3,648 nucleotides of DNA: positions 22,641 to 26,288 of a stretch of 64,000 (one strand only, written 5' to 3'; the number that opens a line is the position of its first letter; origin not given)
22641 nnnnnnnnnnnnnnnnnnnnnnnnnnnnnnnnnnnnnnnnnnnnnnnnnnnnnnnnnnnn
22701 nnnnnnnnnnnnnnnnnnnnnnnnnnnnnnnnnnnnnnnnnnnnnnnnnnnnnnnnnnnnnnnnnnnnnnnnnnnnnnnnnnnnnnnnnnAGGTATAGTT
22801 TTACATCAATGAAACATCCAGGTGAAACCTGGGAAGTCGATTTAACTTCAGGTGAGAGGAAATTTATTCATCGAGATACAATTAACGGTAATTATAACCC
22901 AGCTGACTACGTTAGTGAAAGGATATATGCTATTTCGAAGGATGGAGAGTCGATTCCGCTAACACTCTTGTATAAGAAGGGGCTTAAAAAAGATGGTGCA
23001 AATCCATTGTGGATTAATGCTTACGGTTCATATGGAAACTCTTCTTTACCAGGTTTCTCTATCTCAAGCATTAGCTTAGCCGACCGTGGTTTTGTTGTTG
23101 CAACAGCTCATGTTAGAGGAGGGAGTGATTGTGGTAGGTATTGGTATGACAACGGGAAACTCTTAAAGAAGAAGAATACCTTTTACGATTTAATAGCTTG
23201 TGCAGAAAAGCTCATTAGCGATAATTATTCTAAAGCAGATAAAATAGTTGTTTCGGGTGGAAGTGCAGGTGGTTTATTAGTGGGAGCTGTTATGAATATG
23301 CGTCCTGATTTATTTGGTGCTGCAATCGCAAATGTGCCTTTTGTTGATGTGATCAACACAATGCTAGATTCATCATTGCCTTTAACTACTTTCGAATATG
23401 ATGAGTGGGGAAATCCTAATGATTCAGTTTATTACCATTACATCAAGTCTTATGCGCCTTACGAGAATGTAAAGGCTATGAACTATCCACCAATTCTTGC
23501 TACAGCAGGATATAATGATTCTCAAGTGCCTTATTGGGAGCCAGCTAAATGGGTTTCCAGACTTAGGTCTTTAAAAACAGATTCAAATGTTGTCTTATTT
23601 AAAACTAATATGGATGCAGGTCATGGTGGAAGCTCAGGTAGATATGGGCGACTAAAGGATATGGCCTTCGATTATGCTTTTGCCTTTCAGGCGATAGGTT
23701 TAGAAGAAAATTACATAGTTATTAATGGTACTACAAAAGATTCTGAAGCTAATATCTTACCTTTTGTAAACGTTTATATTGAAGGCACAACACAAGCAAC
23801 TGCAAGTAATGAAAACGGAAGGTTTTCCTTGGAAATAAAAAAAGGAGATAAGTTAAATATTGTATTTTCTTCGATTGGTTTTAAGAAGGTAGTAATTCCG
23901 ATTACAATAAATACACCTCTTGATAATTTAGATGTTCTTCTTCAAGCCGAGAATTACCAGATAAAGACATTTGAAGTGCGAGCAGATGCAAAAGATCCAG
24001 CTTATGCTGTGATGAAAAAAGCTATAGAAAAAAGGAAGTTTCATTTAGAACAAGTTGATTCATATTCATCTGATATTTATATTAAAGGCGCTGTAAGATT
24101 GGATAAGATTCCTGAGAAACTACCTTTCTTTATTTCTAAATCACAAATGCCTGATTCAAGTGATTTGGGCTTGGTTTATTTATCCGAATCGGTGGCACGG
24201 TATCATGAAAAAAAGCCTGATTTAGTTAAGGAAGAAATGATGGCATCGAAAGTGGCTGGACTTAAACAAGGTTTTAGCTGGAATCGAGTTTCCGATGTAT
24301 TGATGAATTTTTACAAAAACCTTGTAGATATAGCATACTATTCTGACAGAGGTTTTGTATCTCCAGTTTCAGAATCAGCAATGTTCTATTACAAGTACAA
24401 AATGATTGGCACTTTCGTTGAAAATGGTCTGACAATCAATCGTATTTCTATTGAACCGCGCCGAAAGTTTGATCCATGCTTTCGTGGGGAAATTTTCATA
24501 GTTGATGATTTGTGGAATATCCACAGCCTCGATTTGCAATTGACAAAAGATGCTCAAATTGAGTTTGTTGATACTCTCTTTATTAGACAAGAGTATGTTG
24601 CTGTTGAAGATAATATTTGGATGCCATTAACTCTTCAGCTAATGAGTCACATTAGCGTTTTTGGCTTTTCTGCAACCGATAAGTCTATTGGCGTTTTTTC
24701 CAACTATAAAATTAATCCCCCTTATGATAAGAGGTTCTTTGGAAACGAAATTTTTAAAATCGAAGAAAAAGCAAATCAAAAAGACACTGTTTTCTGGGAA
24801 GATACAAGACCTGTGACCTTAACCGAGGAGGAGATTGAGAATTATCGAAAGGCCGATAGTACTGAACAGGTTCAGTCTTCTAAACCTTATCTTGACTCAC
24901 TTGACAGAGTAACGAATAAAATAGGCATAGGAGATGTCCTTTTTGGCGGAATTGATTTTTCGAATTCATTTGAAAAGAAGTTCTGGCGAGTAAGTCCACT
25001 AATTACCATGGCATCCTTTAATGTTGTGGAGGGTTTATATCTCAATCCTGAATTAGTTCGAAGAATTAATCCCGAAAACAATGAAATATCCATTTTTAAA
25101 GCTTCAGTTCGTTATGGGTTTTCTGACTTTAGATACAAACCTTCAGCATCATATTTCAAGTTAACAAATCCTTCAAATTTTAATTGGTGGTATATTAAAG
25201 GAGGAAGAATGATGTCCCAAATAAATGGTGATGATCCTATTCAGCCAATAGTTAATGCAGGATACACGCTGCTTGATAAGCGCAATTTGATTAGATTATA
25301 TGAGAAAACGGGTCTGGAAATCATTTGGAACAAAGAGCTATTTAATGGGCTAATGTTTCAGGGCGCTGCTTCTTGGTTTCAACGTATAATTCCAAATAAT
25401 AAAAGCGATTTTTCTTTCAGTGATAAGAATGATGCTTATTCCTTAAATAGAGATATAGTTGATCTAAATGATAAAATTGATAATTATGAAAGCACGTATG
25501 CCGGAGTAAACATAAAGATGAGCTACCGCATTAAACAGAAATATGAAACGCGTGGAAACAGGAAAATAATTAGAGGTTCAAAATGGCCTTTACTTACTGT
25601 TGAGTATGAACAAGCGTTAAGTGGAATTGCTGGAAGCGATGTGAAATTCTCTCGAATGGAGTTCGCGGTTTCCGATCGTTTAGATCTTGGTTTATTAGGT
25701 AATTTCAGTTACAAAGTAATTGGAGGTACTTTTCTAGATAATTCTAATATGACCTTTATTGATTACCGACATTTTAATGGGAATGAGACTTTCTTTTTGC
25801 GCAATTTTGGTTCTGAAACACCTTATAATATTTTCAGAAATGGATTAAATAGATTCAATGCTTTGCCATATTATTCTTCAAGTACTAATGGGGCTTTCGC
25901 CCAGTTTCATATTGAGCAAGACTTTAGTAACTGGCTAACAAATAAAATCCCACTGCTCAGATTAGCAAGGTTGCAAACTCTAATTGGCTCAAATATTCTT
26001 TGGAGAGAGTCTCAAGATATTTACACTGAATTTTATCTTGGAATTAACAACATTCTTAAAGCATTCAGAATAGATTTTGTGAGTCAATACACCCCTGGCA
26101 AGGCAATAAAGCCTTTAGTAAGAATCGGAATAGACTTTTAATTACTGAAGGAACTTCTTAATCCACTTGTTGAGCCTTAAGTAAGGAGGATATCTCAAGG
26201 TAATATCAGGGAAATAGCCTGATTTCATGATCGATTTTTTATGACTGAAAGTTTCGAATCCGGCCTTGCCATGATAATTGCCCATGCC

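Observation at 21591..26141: In-frame fusion of an S9 oligopeptidase-B-like peptidase to a complete CarbopepD_reg/DUF5686-type protein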

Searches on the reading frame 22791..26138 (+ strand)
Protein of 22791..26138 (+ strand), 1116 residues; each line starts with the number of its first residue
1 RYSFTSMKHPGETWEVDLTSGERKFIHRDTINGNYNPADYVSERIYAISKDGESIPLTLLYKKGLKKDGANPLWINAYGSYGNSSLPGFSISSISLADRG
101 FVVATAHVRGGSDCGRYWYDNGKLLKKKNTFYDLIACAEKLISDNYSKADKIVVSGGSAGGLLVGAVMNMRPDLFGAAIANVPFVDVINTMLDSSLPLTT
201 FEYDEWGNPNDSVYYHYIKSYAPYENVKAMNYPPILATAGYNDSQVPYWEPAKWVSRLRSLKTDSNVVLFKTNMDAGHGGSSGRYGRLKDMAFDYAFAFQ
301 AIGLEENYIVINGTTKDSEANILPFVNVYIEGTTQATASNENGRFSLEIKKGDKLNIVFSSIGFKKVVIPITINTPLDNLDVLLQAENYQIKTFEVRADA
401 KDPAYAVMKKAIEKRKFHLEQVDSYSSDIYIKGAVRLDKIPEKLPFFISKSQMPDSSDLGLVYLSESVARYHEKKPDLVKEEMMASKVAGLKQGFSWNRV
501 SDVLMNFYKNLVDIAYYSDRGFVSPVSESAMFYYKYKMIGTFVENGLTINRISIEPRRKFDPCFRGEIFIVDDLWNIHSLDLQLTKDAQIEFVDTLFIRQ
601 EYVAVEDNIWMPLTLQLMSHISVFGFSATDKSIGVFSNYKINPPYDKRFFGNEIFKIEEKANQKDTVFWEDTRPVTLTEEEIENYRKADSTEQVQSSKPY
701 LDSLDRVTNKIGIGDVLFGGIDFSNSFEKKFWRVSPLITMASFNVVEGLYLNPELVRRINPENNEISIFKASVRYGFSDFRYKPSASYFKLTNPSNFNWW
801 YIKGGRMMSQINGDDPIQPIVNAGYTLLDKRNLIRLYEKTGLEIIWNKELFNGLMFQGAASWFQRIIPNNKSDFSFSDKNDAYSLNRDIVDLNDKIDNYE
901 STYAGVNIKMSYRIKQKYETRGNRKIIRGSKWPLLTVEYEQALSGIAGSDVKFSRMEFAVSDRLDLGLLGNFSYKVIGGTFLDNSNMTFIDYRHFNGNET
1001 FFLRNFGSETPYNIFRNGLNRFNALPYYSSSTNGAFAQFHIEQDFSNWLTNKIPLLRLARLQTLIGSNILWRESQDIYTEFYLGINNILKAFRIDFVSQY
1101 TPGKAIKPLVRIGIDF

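Call 36: search_protein_representatives(protein=window:22791-26138:+)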
Query: 1116 residues. Proteins with E-value up to 0.001 (for the whole library): 19543; up to 1e-10: 12473; up to 1e-30: 4748. The best 150 are listed.
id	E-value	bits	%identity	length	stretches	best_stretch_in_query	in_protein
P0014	0.0e+00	1295.9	52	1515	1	1-1114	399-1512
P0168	0.0e+00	1096.2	47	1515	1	1-1115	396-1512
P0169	0.0e+00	1049.7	45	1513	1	2-1114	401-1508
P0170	0.0e+00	1024.1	45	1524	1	7-1098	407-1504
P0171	3.0e-285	965.8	42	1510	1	2-1114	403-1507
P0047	7.8e-285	964.4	64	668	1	452-1115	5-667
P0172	1.2e-272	924.1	42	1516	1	1-1115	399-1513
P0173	1.3e-271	920.6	41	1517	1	1-1114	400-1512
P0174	3.6e-263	892.7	41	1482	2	9-1116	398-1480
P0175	7.5e-254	861.8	39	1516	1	2-1114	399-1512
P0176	9.8e-214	729.0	43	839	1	311-1114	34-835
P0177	5.3e-205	700.1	44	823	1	306-1115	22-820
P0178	4.3e-204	697.1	35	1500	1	2-1088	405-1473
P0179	1.4e-193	662.3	35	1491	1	26-1115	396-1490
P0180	7.5e-184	630.0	54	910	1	2-507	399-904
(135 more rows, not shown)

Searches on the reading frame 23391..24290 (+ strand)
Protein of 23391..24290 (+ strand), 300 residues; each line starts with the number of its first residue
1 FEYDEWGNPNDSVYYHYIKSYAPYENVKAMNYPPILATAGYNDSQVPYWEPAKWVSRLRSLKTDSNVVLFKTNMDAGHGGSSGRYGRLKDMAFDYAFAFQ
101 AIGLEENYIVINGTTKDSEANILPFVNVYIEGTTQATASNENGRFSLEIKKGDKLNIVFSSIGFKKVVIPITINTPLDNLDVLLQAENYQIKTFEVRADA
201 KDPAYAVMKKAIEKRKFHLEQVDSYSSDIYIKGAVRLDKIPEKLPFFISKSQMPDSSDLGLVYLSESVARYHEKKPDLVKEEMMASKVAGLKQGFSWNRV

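Call 10: find_related_loci(query=window:23391-24290:+, collection=genome_contigs, flank=8000)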
Query window:23391-24290:+ (300 aa) in genome_contigs; peptide patterns used: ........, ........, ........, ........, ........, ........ (x = any residue, [..] = any of these).
599 stretches matched a pattern (row limit reached: there are more); 414 encode a relative of the query (tblastn E <= 1e-3); the best 80 are kept; 80 distinct loci.
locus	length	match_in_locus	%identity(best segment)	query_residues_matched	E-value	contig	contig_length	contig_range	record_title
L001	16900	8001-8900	82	1-300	2e-170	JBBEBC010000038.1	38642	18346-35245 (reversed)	MAG: Bacteroidia bacterium isolate LejiaF_38_19 Lejia_F_1534_length_38642_cov_12, whole genome shotgun sequence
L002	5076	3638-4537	75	1-300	5e-156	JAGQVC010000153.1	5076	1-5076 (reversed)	MAG: Bacteroidetes bacterium isolate HKST-UBA05 NODE_154_length_5076_cov_2.322464, whole genome shotgun sequence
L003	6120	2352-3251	69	1-300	5e-144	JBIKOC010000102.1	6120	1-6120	MAG: Flavobacteriales bacterium isolate ME2014-10-16_3300042505_group5_bin26 Rohwer_bin933_scaffold_6720_c2, whole genom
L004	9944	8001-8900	69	1-300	1e-142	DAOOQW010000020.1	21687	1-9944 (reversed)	MAG TPA_asm: Flavobacteriales bacterium isolate AMR_MDS_2561 NODE_2957_length_21687_cov_5.043500, whole genome shotgun s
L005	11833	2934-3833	59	1-300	3e-122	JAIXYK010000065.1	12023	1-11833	MAG: Bacteroidetes bacterium isolate D8_MAG_00011 pond_D8_MAG_00011_000000000001, whole genome shotgun sequence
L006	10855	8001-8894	50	1-299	9e-100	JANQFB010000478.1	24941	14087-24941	MAG: Chitinophagales bacterium isolate PL23a_bin.6 k99_389716, whole genome shotgun sequence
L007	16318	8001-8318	66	1-106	2e-46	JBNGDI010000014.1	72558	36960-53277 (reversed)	MAG: Bacteroidales bacterium isolate E05-024 bin53.fa-14, whole genome shotgun sequence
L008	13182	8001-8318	66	1-106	3e-46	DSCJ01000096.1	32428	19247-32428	MAG TPA_asm: Bacteroidetes bacterium isolate SpSt-1193 Ga0129302_1000394, whole genome shotgun sequence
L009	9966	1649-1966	65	1-106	1e-45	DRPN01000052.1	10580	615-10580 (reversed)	MAG TPA_asm: Bacteroidetes bacterium isolate HyVt-56 Ga0136651_10002254, whole genome shotgun sequence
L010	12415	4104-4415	65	1-104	8e-44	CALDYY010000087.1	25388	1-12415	MAG: uncultured Saprospiraceae bacterium isolate H1_Bin_Bin_68_1_1 genome assembly, contig: c_000000373177, whole genome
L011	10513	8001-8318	64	1-109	6e-44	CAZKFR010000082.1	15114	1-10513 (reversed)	MAG TPA_asm: uncultured Rhodothermaceae bacterium isolate SRP162660_co1_314 genome assembly, contig: NODE_2227_length_15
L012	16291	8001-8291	67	1-97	2e-43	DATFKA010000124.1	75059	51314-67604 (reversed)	MAG TPA_asm: Saprospiraceae bacterium isolate SMAG_U9158 k141_384267, whole genome shotgun sequence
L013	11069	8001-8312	62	1-104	4e-43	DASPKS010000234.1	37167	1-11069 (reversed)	MAG TPA_asm: Rubricoccaceae bacterium isolate SMAG_U12042 k141_360814, whole genome shotgun sequence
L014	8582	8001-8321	61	1-107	5e-43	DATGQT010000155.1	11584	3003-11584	MAG TPA_asm: Rubricoccaceae bacterium isolate SMAG_U10431 k141_1448542, whole genome shotgun sequence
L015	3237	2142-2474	60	1-111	5e-43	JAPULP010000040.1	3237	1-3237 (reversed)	MAG: Gemmatimonadetes bacterium isolate KW1-S21_193 KW1-S21_193_cg40, whole genome shotgun sequence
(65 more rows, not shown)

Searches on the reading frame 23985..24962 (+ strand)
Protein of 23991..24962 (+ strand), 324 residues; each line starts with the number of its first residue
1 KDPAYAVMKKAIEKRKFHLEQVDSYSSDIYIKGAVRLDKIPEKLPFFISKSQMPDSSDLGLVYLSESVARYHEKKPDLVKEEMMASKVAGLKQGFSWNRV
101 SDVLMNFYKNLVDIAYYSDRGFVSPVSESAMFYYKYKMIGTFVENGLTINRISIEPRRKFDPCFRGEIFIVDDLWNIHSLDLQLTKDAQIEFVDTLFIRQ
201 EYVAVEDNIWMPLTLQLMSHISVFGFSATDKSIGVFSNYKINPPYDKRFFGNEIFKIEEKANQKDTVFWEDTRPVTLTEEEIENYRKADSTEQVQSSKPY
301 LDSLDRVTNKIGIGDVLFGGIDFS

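Call 47: search_protein_families(library=pfam, proteins=[window:23991-24962:+], max_evalue=10)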
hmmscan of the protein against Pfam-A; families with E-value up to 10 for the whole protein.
window:23991-24962:+ (324 aa): 1 family
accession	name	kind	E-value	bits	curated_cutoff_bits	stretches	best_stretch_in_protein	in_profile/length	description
PF18939.6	DUF5686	-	1.4e-108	364.6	39.2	1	7-319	1-314/669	Family of unknown function (DUF5686)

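Call 58: predict_structure(alignment_id=A3)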
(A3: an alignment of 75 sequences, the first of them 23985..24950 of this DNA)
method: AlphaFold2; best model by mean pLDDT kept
length: 322 residues; sequences in the alignment: 75
mean_pLDDT: 88.5   pTM: 0.83
mean pLDDT of the five models: 88.5, 88.3, 87.9, 86.5, 85.6
residues with pLDDT >= 90: 217; 70-90: 69; 50-70: 27; < 50: 9
segments of 3 or more residues with pLDDT < 50: 319-322
pLDDT, mean of each block of 10 residues (from residue 1): 87 98 96 93 71 57 90 94 95 81 88 91 95 98 97 98 97 97 96 92 94 96 88 95 94 91 91 92 90 84 66 49 40
secondary structure, 60 per line:
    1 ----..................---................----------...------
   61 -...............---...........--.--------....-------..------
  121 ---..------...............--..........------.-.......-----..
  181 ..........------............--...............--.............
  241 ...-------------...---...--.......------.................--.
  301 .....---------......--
elements in order: H5-22 E26-41 E62-76 E80-90 H102-105 H132-135 E136-146 E149-158 E167-173 E179-187 E197-208 E211-225 E228-243 E257-259 H268-274 H281-297 H300-305 H315-320

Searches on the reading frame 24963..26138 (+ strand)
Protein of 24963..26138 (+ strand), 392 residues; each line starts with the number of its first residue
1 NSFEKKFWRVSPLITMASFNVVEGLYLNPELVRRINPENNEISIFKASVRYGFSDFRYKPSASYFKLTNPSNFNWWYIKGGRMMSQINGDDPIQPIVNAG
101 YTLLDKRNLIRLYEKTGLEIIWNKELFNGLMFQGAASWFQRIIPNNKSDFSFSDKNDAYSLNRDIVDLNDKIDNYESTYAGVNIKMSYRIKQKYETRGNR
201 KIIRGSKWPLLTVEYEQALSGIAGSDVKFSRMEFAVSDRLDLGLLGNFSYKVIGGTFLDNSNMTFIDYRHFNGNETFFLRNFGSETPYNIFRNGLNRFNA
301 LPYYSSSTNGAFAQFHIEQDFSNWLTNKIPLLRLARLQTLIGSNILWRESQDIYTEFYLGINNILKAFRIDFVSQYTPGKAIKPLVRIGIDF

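Call 47: search_protein_families(library=pfam, proteins=[window:24963-26138:+], max_evalue=10)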
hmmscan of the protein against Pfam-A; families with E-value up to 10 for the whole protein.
window:24963-26138:+ (392 aa): 2 families
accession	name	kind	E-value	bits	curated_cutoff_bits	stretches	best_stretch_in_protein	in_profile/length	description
PF18939.6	DUF5686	-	1.5e-85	288.4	39.2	1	1-361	319-669/669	Family of unknown function (DUF5686)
PF21540.3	Choline_bind_4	-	0.023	15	27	1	72-83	9-20/21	Choline-binding repeat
